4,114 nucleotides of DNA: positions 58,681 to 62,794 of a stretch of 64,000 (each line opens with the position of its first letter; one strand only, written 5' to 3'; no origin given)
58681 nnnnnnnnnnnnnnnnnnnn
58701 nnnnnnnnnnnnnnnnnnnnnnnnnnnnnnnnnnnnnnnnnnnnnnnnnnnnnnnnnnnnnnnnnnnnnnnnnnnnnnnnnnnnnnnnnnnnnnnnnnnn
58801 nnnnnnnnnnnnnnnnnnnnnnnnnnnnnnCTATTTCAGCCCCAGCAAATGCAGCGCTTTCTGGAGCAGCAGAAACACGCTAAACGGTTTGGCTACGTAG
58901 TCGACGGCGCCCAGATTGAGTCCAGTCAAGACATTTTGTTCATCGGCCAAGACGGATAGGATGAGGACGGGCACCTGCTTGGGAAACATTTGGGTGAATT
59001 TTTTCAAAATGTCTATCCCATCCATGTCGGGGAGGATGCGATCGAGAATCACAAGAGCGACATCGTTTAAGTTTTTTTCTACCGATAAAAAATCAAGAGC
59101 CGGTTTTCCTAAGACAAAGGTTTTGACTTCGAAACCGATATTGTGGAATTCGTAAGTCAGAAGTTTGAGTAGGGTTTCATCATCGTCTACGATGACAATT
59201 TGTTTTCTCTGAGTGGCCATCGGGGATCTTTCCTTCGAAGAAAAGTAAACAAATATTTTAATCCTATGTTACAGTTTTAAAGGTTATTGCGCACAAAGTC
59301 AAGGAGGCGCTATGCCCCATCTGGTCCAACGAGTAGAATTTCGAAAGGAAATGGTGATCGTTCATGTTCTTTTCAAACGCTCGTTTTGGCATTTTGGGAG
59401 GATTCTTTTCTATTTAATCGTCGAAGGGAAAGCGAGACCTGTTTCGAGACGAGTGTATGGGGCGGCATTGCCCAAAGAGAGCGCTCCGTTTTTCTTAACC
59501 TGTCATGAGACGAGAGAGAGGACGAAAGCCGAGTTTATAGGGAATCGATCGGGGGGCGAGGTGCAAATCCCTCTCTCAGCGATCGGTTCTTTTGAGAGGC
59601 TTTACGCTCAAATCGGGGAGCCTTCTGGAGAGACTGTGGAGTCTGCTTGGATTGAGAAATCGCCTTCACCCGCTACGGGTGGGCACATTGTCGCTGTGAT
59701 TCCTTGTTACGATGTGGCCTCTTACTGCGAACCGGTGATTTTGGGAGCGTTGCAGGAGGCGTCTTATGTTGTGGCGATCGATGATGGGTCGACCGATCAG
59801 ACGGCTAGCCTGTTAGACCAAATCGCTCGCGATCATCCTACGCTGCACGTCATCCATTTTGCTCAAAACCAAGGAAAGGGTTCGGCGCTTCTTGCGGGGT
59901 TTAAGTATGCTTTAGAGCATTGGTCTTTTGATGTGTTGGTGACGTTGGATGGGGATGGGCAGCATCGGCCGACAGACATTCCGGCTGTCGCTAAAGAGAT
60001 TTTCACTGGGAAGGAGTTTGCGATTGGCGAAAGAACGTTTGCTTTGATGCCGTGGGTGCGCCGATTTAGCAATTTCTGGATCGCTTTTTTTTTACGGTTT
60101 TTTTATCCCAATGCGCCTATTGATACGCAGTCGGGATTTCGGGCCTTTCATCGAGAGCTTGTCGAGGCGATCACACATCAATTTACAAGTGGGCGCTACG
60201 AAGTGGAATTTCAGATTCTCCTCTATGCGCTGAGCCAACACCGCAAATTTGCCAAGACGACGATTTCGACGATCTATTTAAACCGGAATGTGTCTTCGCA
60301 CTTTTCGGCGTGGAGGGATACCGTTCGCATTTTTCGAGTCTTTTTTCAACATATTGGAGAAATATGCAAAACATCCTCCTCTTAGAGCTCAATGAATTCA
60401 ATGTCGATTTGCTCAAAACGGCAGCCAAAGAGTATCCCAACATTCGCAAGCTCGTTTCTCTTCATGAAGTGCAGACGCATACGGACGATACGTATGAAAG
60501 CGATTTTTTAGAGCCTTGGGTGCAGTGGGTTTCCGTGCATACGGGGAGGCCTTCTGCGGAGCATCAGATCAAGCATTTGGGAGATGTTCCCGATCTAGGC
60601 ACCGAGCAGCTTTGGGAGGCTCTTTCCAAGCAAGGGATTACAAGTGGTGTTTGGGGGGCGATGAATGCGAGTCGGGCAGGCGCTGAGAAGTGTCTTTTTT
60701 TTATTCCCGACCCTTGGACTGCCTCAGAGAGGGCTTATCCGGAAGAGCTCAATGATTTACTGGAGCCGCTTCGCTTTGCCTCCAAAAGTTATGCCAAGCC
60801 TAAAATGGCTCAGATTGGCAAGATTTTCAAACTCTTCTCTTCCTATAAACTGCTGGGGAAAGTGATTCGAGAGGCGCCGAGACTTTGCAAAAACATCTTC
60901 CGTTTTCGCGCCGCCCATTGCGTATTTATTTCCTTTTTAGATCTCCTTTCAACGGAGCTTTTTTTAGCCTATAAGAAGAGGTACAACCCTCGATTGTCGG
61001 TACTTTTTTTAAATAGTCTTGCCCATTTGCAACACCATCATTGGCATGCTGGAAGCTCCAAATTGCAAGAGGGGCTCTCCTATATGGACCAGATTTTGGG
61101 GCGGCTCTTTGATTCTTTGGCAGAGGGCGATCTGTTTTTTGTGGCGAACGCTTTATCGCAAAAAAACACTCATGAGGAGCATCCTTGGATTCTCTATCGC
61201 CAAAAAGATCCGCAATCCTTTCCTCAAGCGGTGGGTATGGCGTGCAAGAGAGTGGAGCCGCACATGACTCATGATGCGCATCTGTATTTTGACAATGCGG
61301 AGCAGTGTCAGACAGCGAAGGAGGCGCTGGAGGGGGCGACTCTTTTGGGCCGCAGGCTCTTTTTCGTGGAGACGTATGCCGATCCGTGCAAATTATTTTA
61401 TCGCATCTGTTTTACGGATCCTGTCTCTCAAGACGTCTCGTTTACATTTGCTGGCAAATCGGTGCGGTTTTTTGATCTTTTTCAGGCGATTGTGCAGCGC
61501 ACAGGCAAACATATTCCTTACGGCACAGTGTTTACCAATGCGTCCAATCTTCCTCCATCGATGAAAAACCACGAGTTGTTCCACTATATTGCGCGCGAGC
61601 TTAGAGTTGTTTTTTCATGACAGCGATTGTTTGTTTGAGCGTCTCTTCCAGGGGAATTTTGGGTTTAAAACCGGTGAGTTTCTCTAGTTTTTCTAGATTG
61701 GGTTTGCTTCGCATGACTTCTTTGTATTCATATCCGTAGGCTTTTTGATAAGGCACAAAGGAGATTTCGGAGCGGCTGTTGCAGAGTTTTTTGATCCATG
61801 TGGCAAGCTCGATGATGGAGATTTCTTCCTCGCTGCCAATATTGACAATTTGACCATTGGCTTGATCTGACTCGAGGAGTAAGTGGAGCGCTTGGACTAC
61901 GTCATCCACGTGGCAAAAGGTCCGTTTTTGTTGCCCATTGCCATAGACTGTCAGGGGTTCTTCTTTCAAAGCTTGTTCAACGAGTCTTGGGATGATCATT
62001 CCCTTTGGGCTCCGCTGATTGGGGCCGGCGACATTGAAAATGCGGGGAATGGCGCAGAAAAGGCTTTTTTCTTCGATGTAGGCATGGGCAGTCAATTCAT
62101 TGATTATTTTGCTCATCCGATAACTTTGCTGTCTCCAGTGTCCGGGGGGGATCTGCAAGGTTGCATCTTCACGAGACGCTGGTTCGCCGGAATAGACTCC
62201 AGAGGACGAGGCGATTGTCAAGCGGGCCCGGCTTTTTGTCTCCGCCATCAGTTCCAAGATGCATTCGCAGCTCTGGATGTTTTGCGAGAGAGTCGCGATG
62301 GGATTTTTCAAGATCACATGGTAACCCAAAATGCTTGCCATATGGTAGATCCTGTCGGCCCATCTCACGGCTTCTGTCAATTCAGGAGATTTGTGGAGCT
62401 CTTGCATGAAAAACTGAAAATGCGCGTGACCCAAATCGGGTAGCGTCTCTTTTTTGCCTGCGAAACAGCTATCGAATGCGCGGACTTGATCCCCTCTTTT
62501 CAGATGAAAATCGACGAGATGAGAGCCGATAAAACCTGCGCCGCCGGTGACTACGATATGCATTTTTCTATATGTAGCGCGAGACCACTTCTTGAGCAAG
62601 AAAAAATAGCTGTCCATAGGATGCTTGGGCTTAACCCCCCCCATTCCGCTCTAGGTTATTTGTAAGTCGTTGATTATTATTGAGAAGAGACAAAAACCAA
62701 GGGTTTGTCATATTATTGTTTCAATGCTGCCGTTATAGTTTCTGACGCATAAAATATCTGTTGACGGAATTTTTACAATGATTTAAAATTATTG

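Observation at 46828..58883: pel-type exopolysaccharide operon with split pelA and pelB, no pelC and tight translational coupling, in a chlamydia-like genome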

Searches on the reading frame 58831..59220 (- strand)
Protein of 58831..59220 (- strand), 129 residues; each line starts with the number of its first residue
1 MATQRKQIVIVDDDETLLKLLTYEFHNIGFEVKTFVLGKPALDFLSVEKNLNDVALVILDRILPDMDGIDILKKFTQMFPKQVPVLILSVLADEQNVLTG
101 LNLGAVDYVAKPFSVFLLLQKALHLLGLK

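Call 51: search_protein_families(library=pfam, proteins=[window:58831-59220:-], max_evalue=0.01)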
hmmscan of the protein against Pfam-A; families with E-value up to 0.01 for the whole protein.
window:58831-59220:- (129 aa): 1 family
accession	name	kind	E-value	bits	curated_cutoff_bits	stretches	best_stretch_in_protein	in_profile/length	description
PF00072.30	Response_reg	-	6.4e-20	71.8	30.2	1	8-120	1-108/111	Response regulator receiver domain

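Call 57: search_protein_families(library=ncbifam, proteins=[window:58831-59220:-], max_evalue=0.00001)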
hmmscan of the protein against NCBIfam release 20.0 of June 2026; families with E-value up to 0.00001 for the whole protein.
window:58831-59220:- (129 aa): 75 families (the best 25 are shown)
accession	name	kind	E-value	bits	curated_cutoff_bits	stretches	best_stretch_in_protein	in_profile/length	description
NF008296.0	PRK11083.1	equivalog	2.2e-21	76.3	273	1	4-114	2-106/228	two-component system response regulator CreB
TIGR02154.1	PhoB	equivalog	2.5e-19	69.5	296.2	1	6-120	3-114/226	phosphate regulon transcriptional regulator PhoB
NF045944.1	ResRegRpaBCyano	equivalog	3e-19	69.3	330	1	9-115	1-101/229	response regulator transcription factor RpaB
NF033117.2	vanR_ACDEGLN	exception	1.4e-18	67.3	350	1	8-118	1-105/226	VanR-ABDEGLN family response regulator transcription factor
NF040689.1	MtrAB_MtrA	equivalog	1.9e-18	66.6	300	1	8-119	1-106/219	MtrAB system response regulator MtrA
NF000403.1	vanR-C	exception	2.6e-18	66.4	480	1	6-115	3-106/231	vancomycin resistance response regulator transcription factor VanR-C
NF041733.1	resp_reg_CseB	equivalog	1.6e-17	63.7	350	1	7-120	2-109/228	two-component system response regulator CseB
NF007005.1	PRK09468.1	equivalog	2.4e-17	63.1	331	1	4-118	2-111/237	osmolarity response regulator transcription factor OmpR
NF053854.1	RespRegPhoBBctds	equivalog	3.7e-17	62.4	270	1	8-116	1-105/225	two-component system response regulator PhoB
NF008469.0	PRK11361.1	equivalog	5.7e-17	61.5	714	1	3-129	2-126/461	acetoacetate metabolism transcriptional regulator AtoC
NF040534.1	resp_reg_YycF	equivalog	6.3e-17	61.6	340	1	6-119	1-108/231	response regulator YycF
NF045991.1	RespRegCtrARhodob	equivalog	1.1e-16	61.3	350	1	8-114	3-104/224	response regulator transcription factor CtrA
NF008199.0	PRK10955.1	equivalog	4.8e-15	56.1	341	1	7-114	3-103/232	envelope stress response regulator transcription factor CpxR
NF006900.1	PRK09390.1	equivalog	7e-15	55.1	255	1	3-119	2-113/203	response regulator FixJ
NF041734.1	resp_reg_RppA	equivalog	1.2e-14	54.3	250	1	7-120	2-112/229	two-component system response regulator RppA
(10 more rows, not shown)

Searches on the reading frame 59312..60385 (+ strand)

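Call 8: search_protein_families(library=pfam, proteins=[window:59312-60385:+], max_evalue=0.001)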
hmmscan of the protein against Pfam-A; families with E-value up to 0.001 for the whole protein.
window:59312-60385:+ (357 aa): 2 families
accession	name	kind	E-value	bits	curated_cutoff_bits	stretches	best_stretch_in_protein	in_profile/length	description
PF00535.33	Glycos_transf_2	-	1e-19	71.5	23.3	1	129-285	3-165/168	Glycosyl transferase family 2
PF13641.12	Glyco_tranf_2_3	-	2.9e-08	34.4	27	1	126-216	3-97/230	Glycosyltransferase like family 2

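Call 57: search_protein_families(library=ncbifam, proteins=[window:59312-60385:+], max_evalue=0.00001)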
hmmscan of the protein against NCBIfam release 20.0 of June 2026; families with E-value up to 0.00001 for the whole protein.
window:59312-60385:+ (357 aa): 6 families
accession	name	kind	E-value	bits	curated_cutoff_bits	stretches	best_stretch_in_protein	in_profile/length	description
NF058614.1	PPMAGASynPpgS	equivalog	1.3e-17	64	370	1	128-322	4-198/226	polyprenyl-phospho-N-acetylgalactosaminyl synthase PpgS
TIGR03937.1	PgaC_IcaA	equivalog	1.1e-15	57.5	422.3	1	124-216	45-136/407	poly-beta-1,6-N-acetyl-D-glucosamine synthase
NF047588.1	GlcsyltransPgfSStrep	equivalog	8.4e-15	54.8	500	1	152-289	36-169/308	glycosyltransferase PgfS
TIGR04182.1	glyco_TIGR04182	equivalog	1e-13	51.4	325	1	127-346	3-216/293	S-layer glycoprotein N-glycosyltransferase AglJ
NF007986.1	PRK10714.1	equivalog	6.8e-12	45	529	1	147-289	35-174/316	undecaprenyl-phosphate 4-deoxy-4-formamido-L-arabinose transferase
NF041391.1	DPhHxTase_Halo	equivalog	8.5e-10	38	375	1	152-292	26-158/213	dolichyl-phosphate hexose transferase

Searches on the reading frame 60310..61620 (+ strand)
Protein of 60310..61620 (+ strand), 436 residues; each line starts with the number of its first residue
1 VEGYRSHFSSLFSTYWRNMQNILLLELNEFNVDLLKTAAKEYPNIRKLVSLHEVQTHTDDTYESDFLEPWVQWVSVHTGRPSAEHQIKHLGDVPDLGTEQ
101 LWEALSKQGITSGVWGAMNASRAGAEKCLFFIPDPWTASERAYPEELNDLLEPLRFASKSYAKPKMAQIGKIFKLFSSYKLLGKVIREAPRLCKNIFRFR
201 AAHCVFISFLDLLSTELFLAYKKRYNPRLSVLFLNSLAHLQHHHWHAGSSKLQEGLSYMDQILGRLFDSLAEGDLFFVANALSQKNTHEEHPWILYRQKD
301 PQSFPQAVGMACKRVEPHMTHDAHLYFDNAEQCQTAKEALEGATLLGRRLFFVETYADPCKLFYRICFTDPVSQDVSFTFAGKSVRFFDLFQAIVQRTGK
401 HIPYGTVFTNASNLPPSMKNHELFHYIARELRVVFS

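Call 8: search_protein_families(library=pfam, proteins=[window:60310-61620:+], max_evalue=0.001)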
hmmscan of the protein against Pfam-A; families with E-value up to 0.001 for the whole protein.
window:60310-61620:+ (436 aa): 1 family
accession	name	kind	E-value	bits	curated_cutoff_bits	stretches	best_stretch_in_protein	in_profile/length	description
PF01663.27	Phosphodiest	-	3.3e-07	30.7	23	1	30-276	9-208/342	Type I phosphodiesterase / nucleotide pyrophosphatase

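Call 57: search_protein_families(library=ncbifam, proteins=[window:60310-61620:+], max_evalue=0.00001)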
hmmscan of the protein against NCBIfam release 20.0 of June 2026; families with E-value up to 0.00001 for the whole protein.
window:60310-61620:+ (436 aa): 0 families

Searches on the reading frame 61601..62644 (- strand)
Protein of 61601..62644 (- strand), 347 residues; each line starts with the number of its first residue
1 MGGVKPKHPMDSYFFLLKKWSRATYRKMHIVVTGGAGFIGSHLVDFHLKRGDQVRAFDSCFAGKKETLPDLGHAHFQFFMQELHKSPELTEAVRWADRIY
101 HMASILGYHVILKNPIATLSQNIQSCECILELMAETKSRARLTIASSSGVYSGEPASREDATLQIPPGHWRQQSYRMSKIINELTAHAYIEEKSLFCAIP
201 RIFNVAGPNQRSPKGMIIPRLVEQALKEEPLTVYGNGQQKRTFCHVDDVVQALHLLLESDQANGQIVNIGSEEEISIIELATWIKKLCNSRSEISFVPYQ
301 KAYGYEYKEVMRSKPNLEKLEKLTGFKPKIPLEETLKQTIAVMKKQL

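Call 8: search_protein_families(library=pfam, proteins=[window:61601-62644:-], max_evalue=0.001)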
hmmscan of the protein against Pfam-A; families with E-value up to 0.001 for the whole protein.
window:61601-62644:- (347 aa): 6 families
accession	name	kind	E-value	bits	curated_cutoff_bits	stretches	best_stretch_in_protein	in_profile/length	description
PF01370.27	Epimerase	-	4.9e-43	147.7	20.9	1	30-270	1-240/240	NAD dependent epimerase/dehydratase family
PF16363.11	GDP_Man_Dehyd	-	3.7e-39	135.5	27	1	32-339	2-332/332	GDP-mannose 4,6 dehydratase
PF01073.25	3Beta_HSD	-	2.4e-08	33.8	22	1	31-183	1-154/280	3-beta hydroxysteroid dehydrogenase/isomerase family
PF02719.21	Polysacc_synt_2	-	2.8e-06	27.1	20.2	0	30-140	1-122/293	Polysaccharide biosynthesis protein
PF07993.18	NAD_binding_4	-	7.2e-06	25.8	20.1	0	93-216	86-215/258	Male sterility protein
PF05368.20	NmrA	-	0.00057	20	27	0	27-104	2-78/298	NmrA-like family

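Call 56: search_solved_structures(query=window:61601-62644:-, max_evalue=1e-20)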
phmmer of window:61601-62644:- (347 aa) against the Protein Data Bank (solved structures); distinct sequences matched with E-value up to 1e-20: 16.
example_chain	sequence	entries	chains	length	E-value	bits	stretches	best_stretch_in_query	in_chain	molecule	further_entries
4lk3_A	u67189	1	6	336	4e-45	157.5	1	28-347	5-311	UDP-glucuronic acid decarboxylase 1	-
2b69_A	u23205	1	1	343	6e-45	156.9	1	28-347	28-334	UDP-glucuronate decarboxylase 1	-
4gll_A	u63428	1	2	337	7.1e-45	156.6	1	28-347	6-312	UDP-glucuronic acid decarboxylase 1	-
4m55_A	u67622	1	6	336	7.5e-45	156.6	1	28-347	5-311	UDP-glucuronic acid decarboxylase 1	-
8vr2_A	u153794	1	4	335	2.8e-34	121.8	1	29-339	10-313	NAD-dependent epimerase/dehydratase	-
6wjb_A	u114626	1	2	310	2.8e-28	102.1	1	29-303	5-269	NAD-dependent epimerase/dehydratase family protein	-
6zl6_A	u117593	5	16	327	2e-27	99.3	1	28-301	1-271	Epimerase domain-containing protein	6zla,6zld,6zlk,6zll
6wj9_A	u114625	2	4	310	2.4e-27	99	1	29-303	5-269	NAD-dependent epimerase/dehydratase family protein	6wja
6zlj_A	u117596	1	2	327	6.1e-27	97.7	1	28-301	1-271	Epimerase domain-containing protein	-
6dnt_A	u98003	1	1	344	4e-26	95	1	24-341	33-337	NAD-dependent epimerase/dehydratase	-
4zrm_A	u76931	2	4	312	7.6e-25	90.8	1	28-346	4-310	UDP-glucose 4-epimerase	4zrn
8rdg_A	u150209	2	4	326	6.2e-23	84.5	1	28-343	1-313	SDR family NAD(P)-dependent oxidoreductase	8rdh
8rdi_A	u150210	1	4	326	1.8e-22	83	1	28-343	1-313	SDR family NAD(P)-dependent oxidoreductase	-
6kv9_A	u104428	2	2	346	1.9e-22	82.9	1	30-292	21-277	MoeE5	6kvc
3icp_A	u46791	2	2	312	4.3e-22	81.7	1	28-346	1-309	NAD-dependent epimerase/dehydratase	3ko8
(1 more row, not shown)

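Call 57: search_protein_families(library=ncbifam, proteins=[window:61601-62644:-], max_evalue=0.00001)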
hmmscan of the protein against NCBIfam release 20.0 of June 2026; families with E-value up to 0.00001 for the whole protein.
window:61601-62644:- (347 aa): 23 families
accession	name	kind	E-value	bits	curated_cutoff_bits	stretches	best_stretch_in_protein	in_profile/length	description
TIGR04180.1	EDH_00030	hypoth_equivalog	6.3e-34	117.4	475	1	30-329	1-295/297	NAD-dependent 4,6-dehydratase LegB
TIGR01181.1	dTDP_gluc_dehyt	equivalog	4.9e-33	114.6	365.1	1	30-341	2-309/321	dTDP-glucose 4,6-dehydratase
TIGR02197.1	heptose_epim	equivalog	2.6e-24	86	274.6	1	30-345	1-315/316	ADP-glyceromanno-heptose 6-epimerase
TIGR01179.1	galE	equivalog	3.5e-24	85.3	262.3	1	30-341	2-323/332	UDP-glucose 4-epimerase GalE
NF011728.1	PRK15181.1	equivalog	5.2e-24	84.9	760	1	30-341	18-335/348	Vi polysaccharide biosynthesis UDP-N-acetylglucosaminuronic acid C-4 epimerase TviC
NF005998.1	PRK08125.1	equivalog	2.2e-22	79.2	777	1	18-341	306-647/649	bifunctional UDP-4-amino-4-deoxy-L-arabinose formyltransferase/UDP-glucuronic acid oxidase ArnA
NF008872.0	PRK11908.1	equivalog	1.3e-21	77.1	294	1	29-345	3-337/349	bifunctional UDP-4-keto-pentose/UDP-xylose synthase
NF007582.0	PRK10217.1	equivalog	3.5e-15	56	698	1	29-287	3-269/355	dTDP-glucose 4,6-dehydratase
NF007490.0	PRK10084.1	subfamily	2e-14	53.3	649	1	28-304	1-288/361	dTDP-glucose 4,6-dehydratase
NF047922.1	GDPFucSynFcl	equivalog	1e-13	51.4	500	1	174-341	133-299/308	GDP-L-fucose synthase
NF041015.1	UDPsulfquin_syn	equivalog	1.4e-13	50.5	575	1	215-341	236-361/384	UDP-sulfoquinovose synthase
TIGR03466.1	HpnA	hypoth_equivalog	1.2e-12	47.4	367.65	1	29-306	2-264/327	hopanoid-associated sugar epimerase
NF042422.1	oxyalk_red_OleD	equivalog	2.4e-12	46.9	580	1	28-303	1-265/329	2-alkyl-3-oxoalkanoate reductase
NF043036.1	ErythonDh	equivalog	7.4e-12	45.1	325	1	28-189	1-163/321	D-erythronate dehydrogenase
TIGR01777.1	yfcH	hypoth_equivalog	1.4e-09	38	207.35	0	234-313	188-268/292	TIGR01777 family oxidoreductase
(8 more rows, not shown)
